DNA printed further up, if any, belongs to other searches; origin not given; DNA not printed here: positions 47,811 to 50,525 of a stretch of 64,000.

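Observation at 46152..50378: AEP primase-polymerase / SF2 helicase fusion divergently paired with darTG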

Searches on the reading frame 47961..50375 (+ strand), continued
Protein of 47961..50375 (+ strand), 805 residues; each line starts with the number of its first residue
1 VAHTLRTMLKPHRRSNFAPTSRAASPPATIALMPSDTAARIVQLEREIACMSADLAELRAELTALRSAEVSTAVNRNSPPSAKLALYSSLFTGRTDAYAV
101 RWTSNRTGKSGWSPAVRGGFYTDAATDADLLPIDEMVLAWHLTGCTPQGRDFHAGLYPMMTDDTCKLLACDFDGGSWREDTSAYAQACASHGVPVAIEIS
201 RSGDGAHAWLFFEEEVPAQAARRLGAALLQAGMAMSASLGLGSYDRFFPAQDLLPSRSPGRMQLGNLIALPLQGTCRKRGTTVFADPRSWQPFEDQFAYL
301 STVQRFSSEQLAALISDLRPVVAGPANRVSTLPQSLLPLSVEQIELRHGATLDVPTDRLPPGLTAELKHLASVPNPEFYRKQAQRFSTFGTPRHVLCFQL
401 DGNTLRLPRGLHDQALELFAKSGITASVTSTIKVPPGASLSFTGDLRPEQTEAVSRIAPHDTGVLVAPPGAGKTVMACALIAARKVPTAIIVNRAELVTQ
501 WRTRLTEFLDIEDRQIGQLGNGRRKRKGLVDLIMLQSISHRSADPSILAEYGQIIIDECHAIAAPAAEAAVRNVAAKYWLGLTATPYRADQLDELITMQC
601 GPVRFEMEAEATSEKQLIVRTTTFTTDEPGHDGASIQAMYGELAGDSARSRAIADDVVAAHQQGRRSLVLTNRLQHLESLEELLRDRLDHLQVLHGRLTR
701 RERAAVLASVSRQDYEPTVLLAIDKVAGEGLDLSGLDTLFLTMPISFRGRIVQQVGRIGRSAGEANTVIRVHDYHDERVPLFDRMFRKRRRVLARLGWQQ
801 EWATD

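Call 21: find_related_loci(query=A1, collection=genome_contigs, flank=10000)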
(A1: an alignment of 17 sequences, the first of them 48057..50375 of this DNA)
Query A1 (773 aa) in genome_contigs; peptide patterns used: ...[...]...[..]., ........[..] (x = any residue, [..] = any of these).
600 stretches matched a pattern (row limit reached: there are more); 591 encode a relative of the query (tblastn E <= 1e-3); the best 80 are kept; 80 distinct loci.
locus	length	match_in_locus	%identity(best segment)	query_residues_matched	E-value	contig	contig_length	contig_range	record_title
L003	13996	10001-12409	54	3-766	0e+0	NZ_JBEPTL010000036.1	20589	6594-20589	Glaciihabitans sp. UYNi722 Ga0504889_36, whole genome shotgun sequence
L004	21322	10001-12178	51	50-766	0e+0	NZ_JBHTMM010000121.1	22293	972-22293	Streptomyces kaempferi strain CGMCC 4.7020 GCM70027358_160, whole genome shotgun sequence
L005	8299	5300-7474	46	30-766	0e+0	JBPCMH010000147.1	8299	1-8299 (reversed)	MAG: Acidimicrobiales bacterium isolate TH_ant_mag_99 S1Ck127_54553_flag_1_multi_4.0000_len_8299, whole genome shotgun s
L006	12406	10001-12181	45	31-766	0e+0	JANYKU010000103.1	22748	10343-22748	MAG: Ilumatobacteraceae bacterium isolate GL140_5_metabinner_44 GL140_5_k141_494447, whole genome shotgun sequence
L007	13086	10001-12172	45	35-766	0e+0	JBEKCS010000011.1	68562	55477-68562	MAG: Acidimicrobiales bacterium isolate SPRUCE 165 SPRUCE_165_11, whole genome shotgun sequence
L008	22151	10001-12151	45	42-768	0e+0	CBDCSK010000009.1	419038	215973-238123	MAG: Candidatus Aldehydirespirator sp. isolate 158ad01d-a0e1-4362-9a4e-647a92b6262f genome assembly, contig: contig_9, w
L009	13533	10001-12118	45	51-766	0e+0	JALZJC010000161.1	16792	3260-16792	MAG: Actinomycetota bacterium isolate MOJ bin30 SC8837-39_k127_2082132, whole genome shotgun sequence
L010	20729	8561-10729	46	37-766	0e+0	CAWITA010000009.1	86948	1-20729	MAG: uncultured Acidimicrobiaceae bacterium isolate MFD09222.bin.2.119 genome assembly, contig: contig_173196, whole gen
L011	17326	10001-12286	42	4-766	0e+0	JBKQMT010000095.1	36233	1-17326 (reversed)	MAG: Acidimicrobiales bacterium isolate LABRr1A1B1C__bin_78 LABRr1A1B1C_000000178924, whole genome shotgun sequence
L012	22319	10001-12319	42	1-766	0e+0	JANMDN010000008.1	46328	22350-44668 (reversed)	MAG: Actinomycetes bacterium isolate OTE_75_metabat_151 OTE_75_k141_3639627, whole genome shotgun sequence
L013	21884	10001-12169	44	37-766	3e-177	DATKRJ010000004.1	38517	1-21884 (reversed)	MAG TPA_asm: Thermomicrobiaceae bacterium isolate SMAG_U14025 k141_315083, whole genome shotgun sequence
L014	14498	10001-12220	43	16-767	2e-177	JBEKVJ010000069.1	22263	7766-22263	MAG: Acidimicrobiales bacterium isolate SPRUCE 601 SPRUCE_601_69, whole genome shotgun sequence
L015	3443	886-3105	45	29-766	0e+0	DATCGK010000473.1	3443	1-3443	MAG TPA_asm: Candidatus Limnocylindrales bacterium isolate SMAG_U7805 k141_187547, whole genome shotgun sequence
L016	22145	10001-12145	44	37-766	1e-176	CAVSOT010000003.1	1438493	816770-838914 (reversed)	MAG: uncultured Acidimicrobiaceae bacterium isolate MFD04463.bin.2.232 genome assembly, contig: contig_22184, whole geno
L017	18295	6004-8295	42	15-766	1e-176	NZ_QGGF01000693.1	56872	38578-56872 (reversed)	Micromonospora globispora strain S2901 NODE_4_length_56872_cov_7.72183_ID_7, whole genome shotgun sequence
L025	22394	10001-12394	38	3-767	1e-160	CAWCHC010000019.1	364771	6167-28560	MAG: uncultured Alphaproteobacteria bacterium isolate MFD09286.bin.2.137 genome assembly, contig: contig_33336, whole ge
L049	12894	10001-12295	39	31-766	1e-154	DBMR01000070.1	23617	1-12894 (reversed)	MAG TPA_asm: Verrucomicrobia subdivision 3 bacterium UBA693 UBA693_contig_3252, whole genome shotgun sequence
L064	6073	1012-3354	37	16-766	1e-154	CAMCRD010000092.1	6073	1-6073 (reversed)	MAG: Candidatus Finniella inopinata isolate MsE-30apr19-54 genome assembly, contig: MsE-30apr19-C24786, whole genome sho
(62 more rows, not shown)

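Call 26: find_encoding_contigs(protein=P0002, flank=10000, max_places=6)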
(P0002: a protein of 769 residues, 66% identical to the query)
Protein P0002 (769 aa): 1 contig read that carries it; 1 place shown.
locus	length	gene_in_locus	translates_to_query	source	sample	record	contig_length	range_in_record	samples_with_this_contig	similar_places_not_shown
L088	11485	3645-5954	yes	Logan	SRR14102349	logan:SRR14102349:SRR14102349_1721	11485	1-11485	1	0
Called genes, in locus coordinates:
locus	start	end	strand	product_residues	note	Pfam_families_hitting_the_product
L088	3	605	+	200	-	?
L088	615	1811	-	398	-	PF01637:ATPase_2 (faint), PF13173:AAA_14, PF13401:AAA_22 (faint), PF13635:DUF4143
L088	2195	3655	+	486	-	PF01637:ATPase_2, PF13173:AAA_14 (weak), PF13401:AAA_22 (weak), PF03008:DUF234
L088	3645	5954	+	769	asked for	PF22548:AEP-TOTE, PF00270:DEAD, PF04851:ResIII, PF00271:Helicase_C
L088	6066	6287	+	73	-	PF01402:RHH_1 (weak)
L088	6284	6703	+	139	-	PF01850:PIN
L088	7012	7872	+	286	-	PF02661:Fic, PF21248:SoFic-like_C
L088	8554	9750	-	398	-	PF02661:Fic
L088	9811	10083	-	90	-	-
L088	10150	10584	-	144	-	PF01850:PIN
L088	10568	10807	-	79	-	PF04014:MazE_antitoxin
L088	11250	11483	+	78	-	?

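Call 27: find_related_loci(query=window:48057-50375:+, collection=metagenome_contigs, flank=10000)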
Query window:48057-50375:+ (773 aa) in metagenome_contigs; peptide patterns used: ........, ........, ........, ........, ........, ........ (x = any residue, [..] = any of these).
390 stretches matched a pattern; 316 encode a relative of the query (tblastn E <= 1e-3); the best 80 are kept; 80 distinct loci.
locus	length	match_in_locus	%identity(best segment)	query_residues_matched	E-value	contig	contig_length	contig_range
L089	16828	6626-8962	54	11-769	0e+0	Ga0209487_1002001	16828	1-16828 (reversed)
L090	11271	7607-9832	57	32-766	0e+0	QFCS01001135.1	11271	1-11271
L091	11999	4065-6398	53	7-766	0e+0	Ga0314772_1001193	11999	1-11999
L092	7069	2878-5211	53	7-766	0e+0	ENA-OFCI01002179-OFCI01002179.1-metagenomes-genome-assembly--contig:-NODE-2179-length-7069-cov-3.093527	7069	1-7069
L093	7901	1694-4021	54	9-766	0e+0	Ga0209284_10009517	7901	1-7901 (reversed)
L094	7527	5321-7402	58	8-661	0e+0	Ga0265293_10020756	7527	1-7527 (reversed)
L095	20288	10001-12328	53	16-766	0e+0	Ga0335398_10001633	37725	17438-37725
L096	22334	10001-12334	52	8-766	0e+0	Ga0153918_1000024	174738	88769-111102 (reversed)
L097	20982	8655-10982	54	9-766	0e+0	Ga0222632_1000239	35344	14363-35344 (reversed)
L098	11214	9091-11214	54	9-698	0e+0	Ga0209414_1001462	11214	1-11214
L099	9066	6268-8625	37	8-771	2e-164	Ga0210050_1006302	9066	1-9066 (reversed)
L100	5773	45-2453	36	4-769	6e-166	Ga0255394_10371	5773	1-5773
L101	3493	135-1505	56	312-766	4e-171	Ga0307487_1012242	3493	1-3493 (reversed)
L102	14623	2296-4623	54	9-766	0e+0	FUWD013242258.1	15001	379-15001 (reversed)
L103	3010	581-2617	39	99-769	1e-168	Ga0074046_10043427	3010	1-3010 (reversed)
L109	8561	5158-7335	39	51-767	7e-152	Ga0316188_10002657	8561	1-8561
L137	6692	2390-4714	39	22-767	1e-147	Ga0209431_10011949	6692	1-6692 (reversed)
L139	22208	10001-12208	38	51-767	5e-147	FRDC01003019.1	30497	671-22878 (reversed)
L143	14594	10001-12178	39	51-767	6e-147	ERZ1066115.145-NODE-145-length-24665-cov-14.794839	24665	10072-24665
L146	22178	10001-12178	39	51-767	2e-146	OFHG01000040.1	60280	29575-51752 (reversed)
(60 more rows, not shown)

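Call 31: search_protein_families(library=pfam, proteins=[L139:8773-9429:-, L139:8239-8769:-, L139:9469-9840:+, L139:7568-8239:-], max_evalue=0.01)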
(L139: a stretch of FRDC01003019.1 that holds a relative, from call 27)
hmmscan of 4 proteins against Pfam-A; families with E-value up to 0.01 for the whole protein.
L139:8773-9429:- (218 aa): 1 family
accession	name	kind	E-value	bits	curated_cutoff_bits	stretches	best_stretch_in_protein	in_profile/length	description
PF14487.12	DarT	-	4e-36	125.1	22.5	1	19-207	1-201/201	ssDNA thymidine ADP-ribosyltransferase, DarT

L139:8239-8769:- (176 aa): 1 family
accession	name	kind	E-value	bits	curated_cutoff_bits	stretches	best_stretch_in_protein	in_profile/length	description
PF01661.27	Macro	-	1.7e-18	67.1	22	1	19-126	2-116/118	Macro domain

L139:9469-9840:+ (123 aa): 4 families
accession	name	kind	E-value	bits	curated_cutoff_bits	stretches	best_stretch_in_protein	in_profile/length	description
PF13744.12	HTH_37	-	4.5e-09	36.4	27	1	50-117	13-79/80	Helix-turn-helix domain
PF01381.28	HTH_3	-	6.3e-05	23.4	23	1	60-112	1-51/55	Helix-turn-helix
PF02376.21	CUT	-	0.007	16.8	24.4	0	54-90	8-44/79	CUT domain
PF13560.12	HTH_31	-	0.0071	17.1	27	0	59-109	5-54/64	Helix-turn-helix domain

L139:7568-8239:- (223 aa): 1 family
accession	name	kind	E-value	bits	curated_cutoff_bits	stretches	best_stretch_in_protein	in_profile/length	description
PF01464.25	SLT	-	4e-09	36.5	21.3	1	92-186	6-91/117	Transglycosylase SLT domain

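Call 41: search_protein_families(library=pfam, proteins=[L143:8647-9696:+, L008:8406-9647:+, L009:12245-13381:+, L146:9280-9831:+, L010:6869-7474:+, L010:7471-8373:+, L049:8017-9111:+, L095:9206-9832:+, L109:7373-8356:+, L025:12519-14381:-], max_evalue=0.001)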
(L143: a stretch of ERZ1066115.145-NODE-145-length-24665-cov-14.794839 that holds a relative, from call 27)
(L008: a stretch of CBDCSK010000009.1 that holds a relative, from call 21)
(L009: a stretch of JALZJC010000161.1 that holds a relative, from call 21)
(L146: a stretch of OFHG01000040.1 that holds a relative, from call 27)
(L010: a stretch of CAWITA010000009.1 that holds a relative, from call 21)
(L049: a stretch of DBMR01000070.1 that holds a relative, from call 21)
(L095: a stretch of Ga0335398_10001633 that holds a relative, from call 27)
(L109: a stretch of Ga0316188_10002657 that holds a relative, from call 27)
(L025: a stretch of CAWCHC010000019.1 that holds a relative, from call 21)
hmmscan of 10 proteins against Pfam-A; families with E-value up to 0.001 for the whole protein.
L143:8647-9696:+ (349 aa): 2 families
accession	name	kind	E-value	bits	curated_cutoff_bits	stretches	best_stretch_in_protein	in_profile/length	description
PF02661.23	Fic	-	1.2e-16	61.7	24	1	104-208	1-93/93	Fic/DOC family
PF13784.11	Fic_N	-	6.5e-06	26.5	26.7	1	45-93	32-78/82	Fic/DOC family N-terminal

L008:8406-9647:+ (413 aa): 2 families
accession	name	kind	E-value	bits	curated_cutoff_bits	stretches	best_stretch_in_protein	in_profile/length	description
PF13635.12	DUF4143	-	1.8e-37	129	28.1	1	211-358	12-159/160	Domain of unknown function (DUF4143)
PF13173.12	AAA_14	-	1.6e-11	44.7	27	1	22-136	3-128/129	AAA domain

L009:12245-13381:+ (378 aa): 3 families
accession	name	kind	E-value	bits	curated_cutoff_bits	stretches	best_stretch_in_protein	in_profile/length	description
PF00589.27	Phage_integrase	-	1.9e-25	90.1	27.1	1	194-357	22-168/172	Phage integrase family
PF14659.12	Phage_int_SAM_3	-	5.3e-06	27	22.6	1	66-120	4-57/58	Phage integrase, N-terminal SAM-like domain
PF22022.2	Phage_int_M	-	7.2e-05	23.4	27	1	68-161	4-90/96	Phage integrase central domain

L146:9280-9831:+ (183 aa): 0 families

L010:6869-7474:+ (201 aa): 1 family
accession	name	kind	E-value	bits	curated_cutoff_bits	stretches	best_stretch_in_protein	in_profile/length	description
PF13338.12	AbiEi_4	-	2.8e-05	24.6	25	1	17-52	13-48/49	Transcriptional regulator, AbiEi antitoxin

L010:7471-8373:+ (300 aa): 1 family
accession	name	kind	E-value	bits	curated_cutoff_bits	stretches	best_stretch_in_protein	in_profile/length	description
PF08843.17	AbiEii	-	4.8e-36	125.3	22.5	1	39-253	1-222/238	Nucleotidyl transferase AbiEii toxin, Type IV TA system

L049:8017-9111:+ (364 aa): 2 families
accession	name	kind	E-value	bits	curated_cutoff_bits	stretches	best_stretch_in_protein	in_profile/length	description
PF09952.14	AbiEi_2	-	1.8e-06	28.7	21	1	207-353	2-141/143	Transcriptional regulator, AbiEi antitoxin, Type IV TA system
PF04471.18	Mrr_cat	-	0.00082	19.9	21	0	12-68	2-57/115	Restriction endonuclease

L095:9206-9832:+ (208 aa): 1 family
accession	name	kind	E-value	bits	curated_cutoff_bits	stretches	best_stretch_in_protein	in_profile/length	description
PF02661.23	Fic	-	5.2e-12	46.9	24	1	68-158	3-91/93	Fic/DOC family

L109:7373-8356:+ (327 aa): 2 families
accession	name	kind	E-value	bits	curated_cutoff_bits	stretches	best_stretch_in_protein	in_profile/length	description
PF13310.11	Virulence_RhuM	-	7.2e-27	94.7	33.7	1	61-144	1-81/252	Virulence protein RhuM family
PF02661.23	Fic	-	7.7e-13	49.5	24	1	214-277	21-93/93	Fic/DOC family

L025:12519-14381:- (620 aa): 1 family
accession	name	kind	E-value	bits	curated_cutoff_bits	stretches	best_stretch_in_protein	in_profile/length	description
PF04434.22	SWIM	-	5.7e-06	26.2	19.6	1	69-104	1-36/38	SWIM zinc finger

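Call 44: search_solved_structures(query=A1, max_evalue=0.01, show_alignments=0)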
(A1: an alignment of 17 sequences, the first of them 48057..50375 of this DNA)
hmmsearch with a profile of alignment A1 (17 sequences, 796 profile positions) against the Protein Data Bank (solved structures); distinct sequences matched with E-value up to 0.01: 66 (the best 60 are shown).
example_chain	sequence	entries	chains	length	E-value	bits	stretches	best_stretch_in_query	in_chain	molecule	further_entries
6p4f_A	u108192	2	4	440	2.8e-24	88.7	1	430-595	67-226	DNA-dependent ATPase XPBII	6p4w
5tnu_A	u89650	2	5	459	3.3e-24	88.5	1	430-595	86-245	DNA-dependent ATPase XPBII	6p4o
5of4_A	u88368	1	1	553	1.5e-14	56.6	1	424-578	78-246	TFIIH basal transcription factor complex helicase XPB subunit,XPB,TFIIH basal transcriptio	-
6nmi_A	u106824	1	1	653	2.6e-14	55.8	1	424-578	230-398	General transcription and DNA repair factor IIH helicase subunit XPB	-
8bvw_0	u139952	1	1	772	4.4e-14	55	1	424-578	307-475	General transcription and DNA repair factor IIH helicase subunit XPB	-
29vf_0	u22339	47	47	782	4.5e-14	55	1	424-578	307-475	General transcription and DNA repair factor IIH helicase subunit XPB | TFIIH basal transcription factor complex helicase XPB subunit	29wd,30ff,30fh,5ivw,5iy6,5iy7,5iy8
28jm_A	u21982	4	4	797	4.8e-14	54.9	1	424-578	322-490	General transcription and DNA repair factor IIH helicase subunit XPB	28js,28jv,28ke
6p66_A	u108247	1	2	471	6.3e-14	54.5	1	432-589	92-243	DNA repair protein RAD25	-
2fwr_A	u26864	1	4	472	6.4e-14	54.5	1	432-589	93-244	DNA repair protein RAD25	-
5fmf_1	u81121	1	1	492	7.6e-13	50.9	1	424-788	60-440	DNA REPAIR HELICASE RAD25, SSL2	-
7clg_A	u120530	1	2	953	2.3e-12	49.4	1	445-763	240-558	Putative helicase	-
8ebt_A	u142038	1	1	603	3.2e-12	48.9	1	424-578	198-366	General transcription and DNA repair factor IIH helicase subunit XPB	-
5sva_Z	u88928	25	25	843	4e-12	48.6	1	424-788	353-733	DNA repair helicase RAD25 | General transcription and DNA repair factor IIH helicase subunit XPB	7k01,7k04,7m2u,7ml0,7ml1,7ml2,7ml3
2fz4_A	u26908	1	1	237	4.9e-12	48.3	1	432-579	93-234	DNA repair protein RAD25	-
6jde_B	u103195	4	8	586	7.8e-12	47.6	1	432-575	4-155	Putative DNA repair helicase RadD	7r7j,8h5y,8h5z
7nqd_A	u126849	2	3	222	1.3e-08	36.9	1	127-303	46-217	TPR_REGION domain-containing protein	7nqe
7nqf_A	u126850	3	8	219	2.4e-08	36.1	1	127-302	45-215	TPR_REGION domain-containing protein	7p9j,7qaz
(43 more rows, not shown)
